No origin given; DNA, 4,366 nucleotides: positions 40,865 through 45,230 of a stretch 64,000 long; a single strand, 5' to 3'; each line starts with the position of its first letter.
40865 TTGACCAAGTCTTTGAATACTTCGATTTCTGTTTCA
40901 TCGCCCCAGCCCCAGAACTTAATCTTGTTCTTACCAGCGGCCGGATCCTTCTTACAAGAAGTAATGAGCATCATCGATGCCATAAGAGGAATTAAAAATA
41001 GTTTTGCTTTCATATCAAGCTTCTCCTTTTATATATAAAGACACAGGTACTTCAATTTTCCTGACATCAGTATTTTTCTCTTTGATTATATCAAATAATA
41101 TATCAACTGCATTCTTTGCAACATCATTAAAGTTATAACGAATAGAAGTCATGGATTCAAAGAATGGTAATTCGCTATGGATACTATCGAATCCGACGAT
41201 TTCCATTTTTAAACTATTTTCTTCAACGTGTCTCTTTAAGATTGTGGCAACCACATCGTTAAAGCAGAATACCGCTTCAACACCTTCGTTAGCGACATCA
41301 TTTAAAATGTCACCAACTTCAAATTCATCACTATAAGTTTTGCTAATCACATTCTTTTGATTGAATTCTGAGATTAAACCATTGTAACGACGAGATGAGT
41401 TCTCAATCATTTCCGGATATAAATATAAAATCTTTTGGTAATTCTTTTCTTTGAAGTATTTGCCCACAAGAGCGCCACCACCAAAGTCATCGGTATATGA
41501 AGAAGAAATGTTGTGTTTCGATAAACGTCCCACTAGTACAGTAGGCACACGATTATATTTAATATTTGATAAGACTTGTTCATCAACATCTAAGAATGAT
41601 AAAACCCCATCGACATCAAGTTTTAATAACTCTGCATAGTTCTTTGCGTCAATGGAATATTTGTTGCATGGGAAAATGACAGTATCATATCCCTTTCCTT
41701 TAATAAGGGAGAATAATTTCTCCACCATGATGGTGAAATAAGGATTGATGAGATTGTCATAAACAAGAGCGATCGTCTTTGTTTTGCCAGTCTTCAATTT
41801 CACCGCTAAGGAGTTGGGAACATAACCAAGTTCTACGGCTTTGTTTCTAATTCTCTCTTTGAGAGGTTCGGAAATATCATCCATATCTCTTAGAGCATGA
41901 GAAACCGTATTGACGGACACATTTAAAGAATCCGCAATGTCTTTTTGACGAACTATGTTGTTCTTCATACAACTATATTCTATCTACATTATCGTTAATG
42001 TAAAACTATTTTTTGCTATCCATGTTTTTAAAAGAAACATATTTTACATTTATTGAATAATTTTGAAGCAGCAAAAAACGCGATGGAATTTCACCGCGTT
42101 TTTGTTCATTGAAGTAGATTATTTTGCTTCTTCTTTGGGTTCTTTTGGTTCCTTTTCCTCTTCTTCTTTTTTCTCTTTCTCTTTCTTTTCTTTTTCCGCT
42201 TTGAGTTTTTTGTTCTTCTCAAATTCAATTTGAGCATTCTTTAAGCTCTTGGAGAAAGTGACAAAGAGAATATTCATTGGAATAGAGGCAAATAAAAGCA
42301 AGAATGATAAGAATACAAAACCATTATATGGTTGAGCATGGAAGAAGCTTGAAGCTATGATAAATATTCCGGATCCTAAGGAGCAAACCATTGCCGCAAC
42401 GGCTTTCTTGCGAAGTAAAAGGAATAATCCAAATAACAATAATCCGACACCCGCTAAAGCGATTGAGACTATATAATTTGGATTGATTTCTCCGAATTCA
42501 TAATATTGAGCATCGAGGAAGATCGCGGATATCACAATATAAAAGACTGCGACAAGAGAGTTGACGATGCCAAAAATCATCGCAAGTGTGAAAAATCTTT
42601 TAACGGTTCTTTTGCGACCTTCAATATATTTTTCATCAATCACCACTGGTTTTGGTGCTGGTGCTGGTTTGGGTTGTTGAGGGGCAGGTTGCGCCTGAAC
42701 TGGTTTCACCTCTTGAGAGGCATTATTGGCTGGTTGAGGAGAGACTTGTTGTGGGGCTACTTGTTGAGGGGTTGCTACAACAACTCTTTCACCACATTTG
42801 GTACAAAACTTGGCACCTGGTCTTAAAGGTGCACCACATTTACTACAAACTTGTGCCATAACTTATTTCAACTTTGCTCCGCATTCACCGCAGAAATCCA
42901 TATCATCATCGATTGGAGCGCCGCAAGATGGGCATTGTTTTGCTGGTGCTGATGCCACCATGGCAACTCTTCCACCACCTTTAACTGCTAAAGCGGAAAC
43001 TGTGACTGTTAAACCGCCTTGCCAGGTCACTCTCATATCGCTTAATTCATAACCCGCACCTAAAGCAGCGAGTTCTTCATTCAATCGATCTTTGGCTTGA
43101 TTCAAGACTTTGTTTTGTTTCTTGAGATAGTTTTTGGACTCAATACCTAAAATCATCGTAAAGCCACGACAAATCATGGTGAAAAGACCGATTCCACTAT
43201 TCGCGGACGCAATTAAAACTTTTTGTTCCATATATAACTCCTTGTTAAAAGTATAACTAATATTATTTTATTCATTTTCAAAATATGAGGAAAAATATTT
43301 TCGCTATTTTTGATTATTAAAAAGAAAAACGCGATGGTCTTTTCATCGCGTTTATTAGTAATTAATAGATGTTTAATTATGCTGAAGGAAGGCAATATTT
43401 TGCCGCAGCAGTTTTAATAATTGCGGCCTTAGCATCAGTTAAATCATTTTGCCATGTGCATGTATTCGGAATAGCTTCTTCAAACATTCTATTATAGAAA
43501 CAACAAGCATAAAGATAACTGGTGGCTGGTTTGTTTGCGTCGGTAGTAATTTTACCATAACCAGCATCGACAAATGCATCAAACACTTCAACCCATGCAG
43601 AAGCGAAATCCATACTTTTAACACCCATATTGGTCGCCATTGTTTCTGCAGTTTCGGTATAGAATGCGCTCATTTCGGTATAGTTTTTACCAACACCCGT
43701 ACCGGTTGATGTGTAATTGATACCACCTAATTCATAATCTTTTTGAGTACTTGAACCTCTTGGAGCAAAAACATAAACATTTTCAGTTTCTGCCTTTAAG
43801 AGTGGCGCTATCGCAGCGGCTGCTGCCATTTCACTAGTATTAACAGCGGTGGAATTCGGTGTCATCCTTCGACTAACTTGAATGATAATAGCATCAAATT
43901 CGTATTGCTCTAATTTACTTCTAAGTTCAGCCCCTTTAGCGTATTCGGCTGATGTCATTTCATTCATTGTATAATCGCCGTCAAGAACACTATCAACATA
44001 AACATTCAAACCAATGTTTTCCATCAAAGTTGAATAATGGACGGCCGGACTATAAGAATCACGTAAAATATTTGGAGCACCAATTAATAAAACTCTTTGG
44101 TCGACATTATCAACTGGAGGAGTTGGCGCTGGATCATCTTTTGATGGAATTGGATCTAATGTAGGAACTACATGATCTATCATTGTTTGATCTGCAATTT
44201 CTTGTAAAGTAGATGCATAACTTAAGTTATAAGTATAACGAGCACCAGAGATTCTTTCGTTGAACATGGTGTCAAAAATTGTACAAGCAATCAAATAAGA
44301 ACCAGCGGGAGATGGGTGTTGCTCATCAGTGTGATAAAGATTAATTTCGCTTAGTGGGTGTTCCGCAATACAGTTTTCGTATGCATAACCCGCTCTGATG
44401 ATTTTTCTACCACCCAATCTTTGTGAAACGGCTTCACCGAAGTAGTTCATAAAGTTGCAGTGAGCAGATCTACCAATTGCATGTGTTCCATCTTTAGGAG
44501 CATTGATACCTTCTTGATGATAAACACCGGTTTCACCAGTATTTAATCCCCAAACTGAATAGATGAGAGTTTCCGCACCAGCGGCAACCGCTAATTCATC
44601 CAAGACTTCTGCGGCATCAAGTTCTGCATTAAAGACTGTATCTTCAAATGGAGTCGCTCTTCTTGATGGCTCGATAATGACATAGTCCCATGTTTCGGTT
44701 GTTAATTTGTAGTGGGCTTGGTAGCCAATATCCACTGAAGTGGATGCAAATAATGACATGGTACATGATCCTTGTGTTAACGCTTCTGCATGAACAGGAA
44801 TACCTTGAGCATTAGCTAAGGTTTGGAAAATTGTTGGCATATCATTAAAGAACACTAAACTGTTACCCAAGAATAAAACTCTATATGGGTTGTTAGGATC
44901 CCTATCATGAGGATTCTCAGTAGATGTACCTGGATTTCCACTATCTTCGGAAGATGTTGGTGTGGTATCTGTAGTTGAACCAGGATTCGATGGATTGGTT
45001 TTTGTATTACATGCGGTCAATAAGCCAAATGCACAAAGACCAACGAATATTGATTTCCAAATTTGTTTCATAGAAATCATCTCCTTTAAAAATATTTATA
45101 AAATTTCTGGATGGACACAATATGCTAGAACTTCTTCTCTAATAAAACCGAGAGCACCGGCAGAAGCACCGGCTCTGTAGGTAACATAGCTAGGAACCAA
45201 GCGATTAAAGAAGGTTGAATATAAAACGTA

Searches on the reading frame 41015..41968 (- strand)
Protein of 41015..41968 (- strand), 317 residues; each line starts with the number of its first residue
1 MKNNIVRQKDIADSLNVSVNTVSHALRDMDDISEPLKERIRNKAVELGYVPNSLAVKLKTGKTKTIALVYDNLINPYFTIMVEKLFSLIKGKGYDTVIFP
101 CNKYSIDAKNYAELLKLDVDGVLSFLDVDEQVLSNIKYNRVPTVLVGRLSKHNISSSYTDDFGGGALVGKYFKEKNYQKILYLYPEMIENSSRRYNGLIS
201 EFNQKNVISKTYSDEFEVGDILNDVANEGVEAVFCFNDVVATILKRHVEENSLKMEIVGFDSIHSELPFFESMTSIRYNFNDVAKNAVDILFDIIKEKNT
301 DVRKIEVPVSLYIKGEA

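Call 7: search_protein_families(library=pfam, proteins=[window:41015-41968:-], max_evalue=0.00001)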
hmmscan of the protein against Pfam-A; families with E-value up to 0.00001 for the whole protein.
window:41015-41968:- (317 aa): 2 families
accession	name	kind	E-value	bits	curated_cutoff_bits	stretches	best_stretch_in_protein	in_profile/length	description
PF00356.27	LacI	-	4e-10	39.8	27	1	9-52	3-46/46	Bacterial regulatory proteins, lacI family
PF13377.12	Peripla_BP_3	-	4.8e-06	27.2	26.5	0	171-313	3-163/167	Periplasmic binding protein-like domain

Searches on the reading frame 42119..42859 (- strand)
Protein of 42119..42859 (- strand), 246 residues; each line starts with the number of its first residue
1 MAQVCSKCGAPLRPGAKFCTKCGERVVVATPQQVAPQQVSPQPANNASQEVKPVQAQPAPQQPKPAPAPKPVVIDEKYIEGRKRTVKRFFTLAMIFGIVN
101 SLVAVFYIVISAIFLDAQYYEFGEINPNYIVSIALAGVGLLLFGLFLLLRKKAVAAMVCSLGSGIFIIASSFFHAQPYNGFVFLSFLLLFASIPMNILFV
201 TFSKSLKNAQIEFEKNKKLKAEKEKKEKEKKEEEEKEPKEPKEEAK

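Call 7: search_protein_families(library=pfam, proteins=[window:42119-42859:-], max_evalue=0.00001)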
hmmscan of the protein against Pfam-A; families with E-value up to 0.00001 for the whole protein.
window:42119-42859:- (246 aa): 2 families
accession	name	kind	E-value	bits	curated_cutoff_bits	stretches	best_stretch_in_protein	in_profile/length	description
PF13240.11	Zn_Ribbon_1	-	1.3e-08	34.8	25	1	5-24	2-21/23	zinc-ribbon domain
PF13248.11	Zn_ribbon_3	-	2.4e-07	30.4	27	1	4-25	4-25/26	zinc-ribbon domain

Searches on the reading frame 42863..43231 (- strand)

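Call 7: search_protein_families(library=pfam, proteins=[window:42863-43231:-], max_evalue=0.00001)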
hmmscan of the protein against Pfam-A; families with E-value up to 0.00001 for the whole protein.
window:42863-43231:- (122 aa): 5 families
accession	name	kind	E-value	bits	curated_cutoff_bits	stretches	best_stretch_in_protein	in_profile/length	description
PF13248.11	Zn_ribbon_3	-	3.5e-08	33.1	27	1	98-121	3-26/26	zinc-ribbon domain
PF13240.11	Zn_Ribbon_1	-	6.9e-08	32.5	25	1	100-121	2-23/23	zinc-ribbon domain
PF24460.1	DUF7575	-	2.5e-07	30.4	28.5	1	97-121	3-27/28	Domain of unknown function (DUF7575)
PF24463.1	DUF7577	-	2.3e-06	27.5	28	1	99-121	4-26/27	Domain of unknown function (DUF7577)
PF12773.13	DZR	-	8.9e-06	26.2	27.3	0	100-121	1-22/45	Double zinc ribbon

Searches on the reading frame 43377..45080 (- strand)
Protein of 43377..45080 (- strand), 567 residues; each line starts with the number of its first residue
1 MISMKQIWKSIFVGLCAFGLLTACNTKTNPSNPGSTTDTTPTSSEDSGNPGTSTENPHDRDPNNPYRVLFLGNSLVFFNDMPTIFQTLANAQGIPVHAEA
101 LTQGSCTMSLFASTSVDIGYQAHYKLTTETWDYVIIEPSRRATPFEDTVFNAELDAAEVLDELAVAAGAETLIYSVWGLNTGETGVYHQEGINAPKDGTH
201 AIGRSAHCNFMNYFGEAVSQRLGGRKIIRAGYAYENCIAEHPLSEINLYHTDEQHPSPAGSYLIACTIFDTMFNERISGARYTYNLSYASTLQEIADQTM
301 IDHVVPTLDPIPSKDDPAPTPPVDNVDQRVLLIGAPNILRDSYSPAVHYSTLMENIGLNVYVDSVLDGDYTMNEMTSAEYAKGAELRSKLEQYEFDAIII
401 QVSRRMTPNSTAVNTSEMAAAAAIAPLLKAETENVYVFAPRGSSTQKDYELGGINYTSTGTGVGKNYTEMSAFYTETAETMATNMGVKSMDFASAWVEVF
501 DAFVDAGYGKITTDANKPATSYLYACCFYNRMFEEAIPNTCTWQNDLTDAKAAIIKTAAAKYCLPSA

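Call 7: search_protein_families(library=pfam, proteins=[window:43377-45080:-], max_evalue=0.00001)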
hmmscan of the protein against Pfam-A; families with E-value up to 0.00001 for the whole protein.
window:43377-45080:- (567 aa): 0 families

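Call 45: search_protein_families(library=pfam, proteins=[window:43377-45080:-], max_evalue=1)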
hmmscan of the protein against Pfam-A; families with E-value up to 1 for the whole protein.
window:43377-45080:- (567 aa): 2 families
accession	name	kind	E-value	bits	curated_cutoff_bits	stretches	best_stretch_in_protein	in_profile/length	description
PF16227.11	DUF4886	-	0.0048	16.4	26.7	1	125-296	77-235/242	Domain of unknown function (DUF4886)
PF05642.16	Sporozoite_P67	-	0.097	11.2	28.9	1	13-60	263-312/727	Sporozoite P67 surface antigen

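Call 78: search_solved_structures(query=window:43377-45080:-, max_evalue=1)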
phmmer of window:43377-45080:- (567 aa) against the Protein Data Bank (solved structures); distinct sequences matched with E-value up to 1: 1.
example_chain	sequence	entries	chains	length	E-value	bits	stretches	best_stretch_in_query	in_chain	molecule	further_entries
4s1p_A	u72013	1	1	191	5.4e-10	42.3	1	64-272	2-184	Uncharacterized protein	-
